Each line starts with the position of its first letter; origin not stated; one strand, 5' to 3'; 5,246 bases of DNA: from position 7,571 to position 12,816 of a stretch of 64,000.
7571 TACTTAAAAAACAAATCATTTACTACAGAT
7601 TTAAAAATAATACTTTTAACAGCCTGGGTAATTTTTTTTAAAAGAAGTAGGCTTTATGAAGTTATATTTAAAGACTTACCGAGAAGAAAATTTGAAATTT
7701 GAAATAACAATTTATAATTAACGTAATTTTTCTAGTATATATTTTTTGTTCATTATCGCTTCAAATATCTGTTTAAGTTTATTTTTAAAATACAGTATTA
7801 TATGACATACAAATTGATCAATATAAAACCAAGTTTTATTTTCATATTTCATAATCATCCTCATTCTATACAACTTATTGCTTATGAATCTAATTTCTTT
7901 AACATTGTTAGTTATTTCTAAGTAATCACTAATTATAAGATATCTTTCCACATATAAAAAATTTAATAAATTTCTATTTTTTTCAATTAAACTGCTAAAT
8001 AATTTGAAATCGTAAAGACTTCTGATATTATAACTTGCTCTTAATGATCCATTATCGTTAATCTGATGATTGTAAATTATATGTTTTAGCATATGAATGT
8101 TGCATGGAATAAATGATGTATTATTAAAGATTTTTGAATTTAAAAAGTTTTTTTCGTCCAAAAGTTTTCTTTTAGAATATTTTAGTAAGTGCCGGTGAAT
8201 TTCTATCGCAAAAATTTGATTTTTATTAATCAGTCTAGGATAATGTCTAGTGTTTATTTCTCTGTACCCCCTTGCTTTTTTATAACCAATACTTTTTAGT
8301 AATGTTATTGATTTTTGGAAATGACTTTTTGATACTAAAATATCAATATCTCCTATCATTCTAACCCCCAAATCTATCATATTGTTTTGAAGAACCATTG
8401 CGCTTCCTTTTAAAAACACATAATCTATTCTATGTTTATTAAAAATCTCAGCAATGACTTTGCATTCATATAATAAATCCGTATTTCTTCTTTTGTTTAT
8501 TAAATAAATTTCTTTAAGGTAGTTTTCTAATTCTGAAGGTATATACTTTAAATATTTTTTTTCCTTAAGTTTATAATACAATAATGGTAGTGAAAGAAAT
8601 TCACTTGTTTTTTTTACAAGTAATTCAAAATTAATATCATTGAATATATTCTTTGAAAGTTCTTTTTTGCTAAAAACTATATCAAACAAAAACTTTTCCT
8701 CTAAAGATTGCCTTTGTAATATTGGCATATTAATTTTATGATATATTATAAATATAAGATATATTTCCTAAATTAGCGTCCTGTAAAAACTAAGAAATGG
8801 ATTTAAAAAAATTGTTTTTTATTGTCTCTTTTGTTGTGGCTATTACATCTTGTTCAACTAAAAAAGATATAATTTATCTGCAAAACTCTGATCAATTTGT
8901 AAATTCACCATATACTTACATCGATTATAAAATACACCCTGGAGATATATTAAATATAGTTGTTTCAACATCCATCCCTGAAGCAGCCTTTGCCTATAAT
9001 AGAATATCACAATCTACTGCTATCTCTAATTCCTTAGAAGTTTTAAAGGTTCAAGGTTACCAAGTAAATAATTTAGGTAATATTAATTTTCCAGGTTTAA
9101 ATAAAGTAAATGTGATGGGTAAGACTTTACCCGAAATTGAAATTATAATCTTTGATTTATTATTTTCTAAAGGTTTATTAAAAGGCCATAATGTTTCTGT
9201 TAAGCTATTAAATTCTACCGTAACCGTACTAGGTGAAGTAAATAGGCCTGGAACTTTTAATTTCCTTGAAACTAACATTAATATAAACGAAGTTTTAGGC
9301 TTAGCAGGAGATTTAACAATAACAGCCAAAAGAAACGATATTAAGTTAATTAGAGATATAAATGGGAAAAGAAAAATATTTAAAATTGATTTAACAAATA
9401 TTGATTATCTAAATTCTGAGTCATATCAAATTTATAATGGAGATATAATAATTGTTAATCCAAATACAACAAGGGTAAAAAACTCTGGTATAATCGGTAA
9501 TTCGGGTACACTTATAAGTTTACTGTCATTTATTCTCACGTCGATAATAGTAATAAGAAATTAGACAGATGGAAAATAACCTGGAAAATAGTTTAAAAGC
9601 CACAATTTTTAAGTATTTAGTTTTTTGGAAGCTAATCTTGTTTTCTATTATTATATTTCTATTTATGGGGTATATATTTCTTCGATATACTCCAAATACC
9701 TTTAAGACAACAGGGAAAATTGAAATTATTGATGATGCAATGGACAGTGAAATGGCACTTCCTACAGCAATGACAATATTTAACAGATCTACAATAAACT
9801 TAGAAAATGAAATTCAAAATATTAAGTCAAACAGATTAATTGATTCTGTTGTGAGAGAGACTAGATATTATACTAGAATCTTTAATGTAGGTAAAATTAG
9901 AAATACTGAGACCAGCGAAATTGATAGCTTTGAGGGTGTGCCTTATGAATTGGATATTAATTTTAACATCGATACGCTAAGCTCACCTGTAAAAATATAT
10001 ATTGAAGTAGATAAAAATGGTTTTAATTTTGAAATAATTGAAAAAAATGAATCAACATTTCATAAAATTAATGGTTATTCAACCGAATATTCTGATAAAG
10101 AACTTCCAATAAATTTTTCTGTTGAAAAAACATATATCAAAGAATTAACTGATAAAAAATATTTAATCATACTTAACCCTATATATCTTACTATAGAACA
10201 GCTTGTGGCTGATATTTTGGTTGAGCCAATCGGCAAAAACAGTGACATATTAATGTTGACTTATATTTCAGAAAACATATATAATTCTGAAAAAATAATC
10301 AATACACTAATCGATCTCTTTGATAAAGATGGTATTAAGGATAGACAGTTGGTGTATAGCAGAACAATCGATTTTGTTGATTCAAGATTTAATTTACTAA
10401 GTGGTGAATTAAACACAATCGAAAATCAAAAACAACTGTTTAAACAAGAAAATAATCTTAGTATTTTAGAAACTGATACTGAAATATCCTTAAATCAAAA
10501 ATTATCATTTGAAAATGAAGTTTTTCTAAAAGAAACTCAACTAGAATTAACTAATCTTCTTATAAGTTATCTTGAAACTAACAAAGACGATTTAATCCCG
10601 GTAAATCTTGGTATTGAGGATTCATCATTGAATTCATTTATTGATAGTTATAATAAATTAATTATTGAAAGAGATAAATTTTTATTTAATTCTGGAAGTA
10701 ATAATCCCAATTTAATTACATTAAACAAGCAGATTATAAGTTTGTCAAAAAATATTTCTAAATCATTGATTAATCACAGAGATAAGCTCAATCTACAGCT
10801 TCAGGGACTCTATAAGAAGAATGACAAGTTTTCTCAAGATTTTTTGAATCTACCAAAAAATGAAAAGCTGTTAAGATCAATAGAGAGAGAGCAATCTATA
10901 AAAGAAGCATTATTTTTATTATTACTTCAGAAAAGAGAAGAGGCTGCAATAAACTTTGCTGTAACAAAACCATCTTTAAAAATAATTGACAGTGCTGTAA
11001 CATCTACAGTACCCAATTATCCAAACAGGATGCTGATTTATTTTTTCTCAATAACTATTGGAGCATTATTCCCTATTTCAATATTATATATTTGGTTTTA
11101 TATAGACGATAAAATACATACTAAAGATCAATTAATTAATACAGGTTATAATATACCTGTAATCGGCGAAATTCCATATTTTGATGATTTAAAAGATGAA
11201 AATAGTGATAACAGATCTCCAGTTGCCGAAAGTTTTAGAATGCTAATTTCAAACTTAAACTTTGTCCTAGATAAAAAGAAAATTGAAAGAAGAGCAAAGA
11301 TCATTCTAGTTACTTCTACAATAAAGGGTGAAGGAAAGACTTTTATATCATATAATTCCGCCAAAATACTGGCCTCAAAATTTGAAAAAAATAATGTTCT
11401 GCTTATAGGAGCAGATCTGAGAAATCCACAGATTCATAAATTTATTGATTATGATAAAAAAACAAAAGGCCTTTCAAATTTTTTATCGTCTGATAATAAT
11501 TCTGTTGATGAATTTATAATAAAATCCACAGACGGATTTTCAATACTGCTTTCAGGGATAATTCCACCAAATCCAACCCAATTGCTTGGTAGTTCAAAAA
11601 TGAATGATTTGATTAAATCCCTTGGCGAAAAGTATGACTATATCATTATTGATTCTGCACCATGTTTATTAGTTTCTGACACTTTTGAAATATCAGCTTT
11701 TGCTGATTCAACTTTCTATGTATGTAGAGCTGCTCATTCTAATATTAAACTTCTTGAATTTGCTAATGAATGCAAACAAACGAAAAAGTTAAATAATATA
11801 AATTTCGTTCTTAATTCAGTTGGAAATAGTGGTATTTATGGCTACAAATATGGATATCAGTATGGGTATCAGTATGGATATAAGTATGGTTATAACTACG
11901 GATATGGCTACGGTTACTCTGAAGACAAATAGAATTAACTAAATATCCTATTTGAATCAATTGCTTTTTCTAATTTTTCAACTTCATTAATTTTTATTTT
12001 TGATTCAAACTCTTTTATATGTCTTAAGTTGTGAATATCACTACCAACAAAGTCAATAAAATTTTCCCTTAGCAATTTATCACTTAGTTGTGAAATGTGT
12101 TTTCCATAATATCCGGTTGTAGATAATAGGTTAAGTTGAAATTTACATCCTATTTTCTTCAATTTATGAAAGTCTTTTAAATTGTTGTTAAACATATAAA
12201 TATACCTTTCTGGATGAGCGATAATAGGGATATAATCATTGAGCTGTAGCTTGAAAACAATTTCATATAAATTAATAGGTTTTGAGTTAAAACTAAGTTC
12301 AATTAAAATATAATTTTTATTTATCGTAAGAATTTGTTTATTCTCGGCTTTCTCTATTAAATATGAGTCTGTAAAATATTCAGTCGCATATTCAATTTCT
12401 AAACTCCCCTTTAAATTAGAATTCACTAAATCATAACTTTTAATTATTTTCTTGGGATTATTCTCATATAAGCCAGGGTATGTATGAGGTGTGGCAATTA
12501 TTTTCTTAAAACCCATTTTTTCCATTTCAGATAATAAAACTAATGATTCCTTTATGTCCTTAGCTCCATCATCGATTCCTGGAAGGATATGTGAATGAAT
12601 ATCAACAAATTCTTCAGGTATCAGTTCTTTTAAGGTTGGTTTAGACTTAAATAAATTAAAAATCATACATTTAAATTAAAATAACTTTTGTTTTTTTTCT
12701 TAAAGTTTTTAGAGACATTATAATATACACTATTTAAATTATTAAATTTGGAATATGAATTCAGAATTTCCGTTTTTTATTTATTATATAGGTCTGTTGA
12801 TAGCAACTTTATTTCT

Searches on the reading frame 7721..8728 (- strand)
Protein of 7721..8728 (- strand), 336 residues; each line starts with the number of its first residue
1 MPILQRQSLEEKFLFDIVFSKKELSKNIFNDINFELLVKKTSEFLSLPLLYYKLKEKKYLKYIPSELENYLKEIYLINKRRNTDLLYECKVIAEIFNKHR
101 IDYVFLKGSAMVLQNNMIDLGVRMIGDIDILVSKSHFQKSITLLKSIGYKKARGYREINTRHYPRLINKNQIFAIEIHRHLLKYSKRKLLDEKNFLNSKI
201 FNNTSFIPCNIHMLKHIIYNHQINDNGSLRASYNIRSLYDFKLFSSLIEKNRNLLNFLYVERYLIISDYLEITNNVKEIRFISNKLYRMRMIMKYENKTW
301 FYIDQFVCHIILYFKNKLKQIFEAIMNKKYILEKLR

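Call 78: search_protein_families(library=pfam, proteins=[window:7721-8728:-], max_evalue=0.01)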
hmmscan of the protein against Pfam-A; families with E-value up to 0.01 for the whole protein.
window:7721-8728:- (336 aa): 1 family
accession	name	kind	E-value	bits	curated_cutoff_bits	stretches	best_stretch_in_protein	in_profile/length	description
PF14907.12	NTP_transf_5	-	1.4e-26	94.1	31.2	1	47-246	18-213/249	Uncharacterised nucleotidyltransferase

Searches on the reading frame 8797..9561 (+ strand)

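Call 78: search_protein_families(library=pfam, proteins=[window:8797-9561:+], max_evalue=0.01)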
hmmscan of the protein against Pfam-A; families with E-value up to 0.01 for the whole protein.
window:8797-9561:+ (255 aa): 3 families
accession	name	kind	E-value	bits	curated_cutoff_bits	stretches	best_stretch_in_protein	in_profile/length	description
PF02563.21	Poly_export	-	1.2e-14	54.6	28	1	43-137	6-76/77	Polysaccharide biosynthesis/export protein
PF22461.2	SLBB_2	-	3.7e-08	33.8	27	1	142-220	3-79/79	SLBB domain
PF10531.15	SLBB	-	7.3e-08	32.6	27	1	142-189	2-47/55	SLBB domain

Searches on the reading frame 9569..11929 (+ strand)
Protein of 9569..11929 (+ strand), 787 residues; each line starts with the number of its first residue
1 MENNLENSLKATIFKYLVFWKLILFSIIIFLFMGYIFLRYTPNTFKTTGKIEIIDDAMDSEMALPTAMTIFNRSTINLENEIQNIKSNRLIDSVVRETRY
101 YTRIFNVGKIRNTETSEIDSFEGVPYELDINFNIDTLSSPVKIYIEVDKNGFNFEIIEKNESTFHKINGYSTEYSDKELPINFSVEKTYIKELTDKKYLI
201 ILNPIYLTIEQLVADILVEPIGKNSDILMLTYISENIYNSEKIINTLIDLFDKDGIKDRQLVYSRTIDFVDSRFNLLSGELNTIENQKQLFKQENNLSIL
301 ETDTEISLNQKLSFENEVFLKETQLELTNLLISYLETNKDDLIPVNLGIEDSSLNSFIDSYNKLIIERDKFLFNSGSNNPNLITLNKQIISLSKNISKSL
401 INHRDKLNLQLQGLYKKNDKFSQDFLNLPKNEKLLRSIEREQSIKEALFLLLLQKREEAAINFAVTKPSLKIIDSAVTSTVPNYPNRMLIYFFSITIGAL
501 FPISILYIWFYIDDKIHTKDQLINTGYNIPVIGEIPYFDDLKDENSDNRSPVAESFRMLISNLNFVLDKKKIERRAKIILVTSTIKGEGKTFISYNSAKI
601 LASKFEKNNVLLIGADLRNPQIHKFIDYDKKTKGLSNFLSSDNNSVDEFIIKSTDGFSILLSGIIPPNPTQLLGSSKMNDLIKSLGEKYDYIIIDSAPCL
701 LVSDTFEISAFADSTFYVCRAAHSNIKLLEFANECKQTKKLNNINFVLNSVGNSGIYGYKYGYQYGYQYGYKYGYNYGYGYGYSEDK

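Call 3: search_protein_families(library=pfam, proteins=[window:9569-11929:+], max_evalue=1)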
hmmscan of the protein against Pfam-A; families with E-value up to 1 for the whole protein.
window:9569-11929:+ (787 aa): 6 families
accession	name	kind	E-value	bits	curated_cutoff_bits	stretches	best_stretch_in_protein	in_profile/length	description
PF13807.11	GNVR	-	2.1e-07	31.2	27.7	1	437-506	8-77/82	G-rich domain on putative tyrosine kinase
PF13614.12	AAA_31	-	7.2e-07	29.7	27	1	577-705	2-134/177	AAA domain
PF01656.29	CbiA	-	2.2e-05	24.8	25.4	1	579-754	1-86/125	CobQ/CobB/MinD/ParA nucleotide binding domain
PF02706.20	Wzz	-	0.0028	18.4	25.5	1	20-97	16-90/91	Chain length determinant protein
PF04851.21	ResIII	-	0.0033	17.8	22.5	1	573-695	21-132/164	Type III restriction enzyme, res subunit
PF10609.15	ParA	-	0.18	11.6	27.1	1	577-633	4-58/246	NUBPL iron-transfer P-loop NTPase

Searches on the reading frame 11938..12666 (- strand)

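Call 3: search_protein_families(library=pfam, proteins=[window:11938-12666:-], max_evalue=1)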
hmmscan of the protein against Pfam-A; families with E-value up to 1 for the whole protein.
window:11938-12666:- (243 aa): 3 families
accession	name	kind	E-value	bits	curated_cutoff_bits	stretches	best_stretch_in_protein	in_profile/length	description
PF19567.5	CpsB_CapC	-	2e-45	155.5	27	1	20-216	1-200/234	Capsular polysaccharide synthesis, CpsB/CapC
PF08673.15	RsbU_N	-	0.023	15.3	25.5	1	13-48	32-68/75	Phosphoserine phosphatase RsbU, N-terminal domain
PF24932.1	UBA_NBR1_C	-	0.29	11.5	27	1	44-56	4-16/40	Next to BRCA1 gene 1 protein-like, C-terminal UBA domain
